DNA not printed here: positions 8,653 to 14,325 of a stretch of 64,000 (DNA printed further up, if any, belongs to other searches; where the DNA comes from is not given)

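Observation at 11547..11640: Internal MYXO-CTERM tail followed in frame by a new lipoprotein signal peptide: two tandem adhesin-like genes fused into one 1790-aa ORF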

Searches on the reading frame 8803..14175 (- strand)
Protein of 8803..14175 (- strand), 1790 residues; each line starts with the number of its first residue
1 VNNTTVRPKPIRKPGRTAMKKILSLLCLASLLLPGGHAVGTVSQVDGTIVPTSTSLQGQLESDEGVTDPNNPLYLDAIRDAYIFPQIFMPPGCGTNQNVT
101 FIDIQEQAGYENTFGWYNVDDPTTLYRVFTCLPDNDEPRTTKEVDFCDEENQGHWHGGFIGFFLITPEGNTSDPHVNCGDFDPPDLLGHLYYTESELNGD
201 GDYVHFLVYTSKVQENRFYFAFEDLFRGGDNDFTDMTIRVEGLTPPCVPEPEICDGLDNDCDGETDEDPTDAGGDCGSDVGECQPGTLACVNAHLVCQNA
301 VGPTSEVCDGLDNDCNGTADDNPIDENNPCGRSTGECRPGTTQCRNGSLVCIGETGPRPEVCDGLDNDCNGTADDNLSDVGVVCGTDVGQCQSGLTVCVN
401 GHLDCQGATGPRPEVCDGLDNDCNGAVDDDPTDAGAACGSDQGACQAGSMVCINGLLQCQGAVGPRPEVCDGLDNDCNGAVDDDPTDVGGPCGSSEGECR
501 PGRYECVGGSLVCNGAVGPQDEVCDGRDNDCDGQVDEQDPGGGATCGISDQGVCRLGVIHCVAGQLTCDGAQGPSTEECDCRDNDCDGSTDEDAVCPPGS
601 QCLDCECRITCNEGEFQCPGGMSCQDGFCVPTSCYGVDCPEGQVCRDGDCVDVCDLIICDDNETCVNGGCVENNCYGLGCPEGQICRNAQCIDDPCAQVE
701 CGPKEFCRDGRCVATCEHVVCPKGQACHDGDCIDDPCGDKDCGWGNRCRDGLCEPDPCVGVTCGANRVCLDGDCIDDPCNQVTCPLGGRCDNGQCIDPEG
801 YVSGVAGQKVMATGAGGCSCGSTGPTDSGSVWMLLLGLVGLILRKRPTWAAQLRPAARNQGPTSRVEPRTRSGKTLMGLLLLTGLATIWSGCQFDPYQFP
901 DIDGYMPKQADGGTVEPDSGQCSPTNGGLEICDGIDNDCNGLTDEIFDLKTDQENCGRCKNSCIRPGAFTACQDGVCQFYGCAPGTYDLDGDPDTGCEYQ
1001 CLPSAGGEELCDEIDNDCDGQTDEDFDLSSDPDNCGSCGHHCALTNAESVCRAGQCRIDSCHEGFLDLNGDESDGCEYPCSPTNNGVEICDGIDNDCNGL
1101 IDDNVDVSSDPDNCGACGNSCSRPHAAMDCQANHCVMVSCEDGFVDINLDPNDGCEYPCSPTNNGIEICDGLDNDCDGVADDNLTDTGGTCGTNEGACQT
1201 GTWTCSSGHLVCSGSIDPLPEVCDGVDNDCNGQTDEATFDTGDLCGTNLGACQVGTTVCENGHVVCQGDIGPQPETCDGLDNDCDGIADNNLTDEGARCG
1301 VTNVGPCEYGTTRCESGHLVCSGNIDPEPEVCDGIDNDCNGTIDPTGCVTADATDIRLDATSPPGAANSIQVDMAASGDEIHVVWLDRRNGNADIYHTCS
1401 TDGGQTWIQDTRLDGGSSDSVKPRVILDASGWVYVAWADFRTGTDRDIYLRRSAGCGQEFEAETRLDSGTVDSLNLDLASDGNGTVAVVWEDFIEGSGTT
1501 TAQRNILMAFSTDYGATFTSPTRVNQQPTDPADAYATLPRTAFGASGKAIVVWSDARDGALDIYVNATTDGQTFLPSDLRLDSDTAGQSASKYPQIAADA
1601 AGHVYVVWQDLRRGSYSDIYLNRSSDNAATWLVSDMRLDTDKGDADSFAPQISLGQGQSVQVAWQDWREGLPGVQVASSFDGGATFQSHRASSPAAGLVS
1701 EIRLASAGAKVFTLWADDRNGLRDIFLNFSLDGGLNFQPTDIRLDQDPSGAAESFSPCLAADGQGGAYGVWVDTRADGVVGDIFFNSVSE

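Call 4: search_protein_families(library=ncbifam, proteins=[window:8803-14175:-], max_evalue=1)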
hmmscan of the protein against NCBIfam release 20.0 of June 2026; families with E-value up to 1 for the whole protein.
window:8803-14175:- (1790 aa): 5 families
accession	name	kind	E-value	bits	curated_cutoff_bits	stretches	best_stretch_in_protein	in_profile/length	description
TIGR04275.1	beta_prop_Msarc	repeat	4.2e-11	42.4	85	2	1382-1396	20-34/40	beta-propeller repeat protein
NF041328.1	C_rich_MXAN6577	subfamily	6e-09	36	100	2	931-1068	20-112/145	MXAN_6577-like cysteine-rich protein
NF053835.1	PDIAV_lipo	equivalog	6.1e-05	22.6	90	1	1454-1653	19-207/458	PDIAV motif-containing lipoprotein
TIGR03901.2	MYXO-CTERM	domain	0.0013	19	20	1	816-846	2-33/34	MYXO-CTERM sorting domain-containing protein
NF052497.1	AlphRhmnaseBT3686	equivalog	0.097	11.1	700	0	1378-1410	202-238/424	alpha-l-rhamnosidase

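Call 5: search_protein_families(library=pfam, proteins=[window:8803-14175:-], max_evalue=0.1)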
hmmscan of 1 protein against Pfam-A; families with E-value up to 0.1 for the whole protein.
window:8803-14175:- (1790 aa): 5 families
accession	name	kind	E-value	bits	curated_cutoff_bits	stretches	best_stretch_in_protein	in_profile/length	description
PF11617.13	Cu-binding_MopE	-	6.5e-55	183.4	27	13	926-945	11-30/30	Putative metal-binding motif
PF13448.11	DUF4114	-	1.7e-10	42.1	27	1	157-242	4-84/85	Domain of unknown function (DUF4114)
PF13088.12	BNR_2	-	0.00029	20.7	31.4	1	1393-1606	80-277/277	BNR repeat-like domain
PF15892.11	BNR_4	-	0.0027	17.5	27.3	0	1589-1665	92-168/272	BNR repeat-containing family member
PF02012.26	BNR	-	0.0034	17.6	27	0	1399-1407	2-10/12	BNR/Asp-box repeat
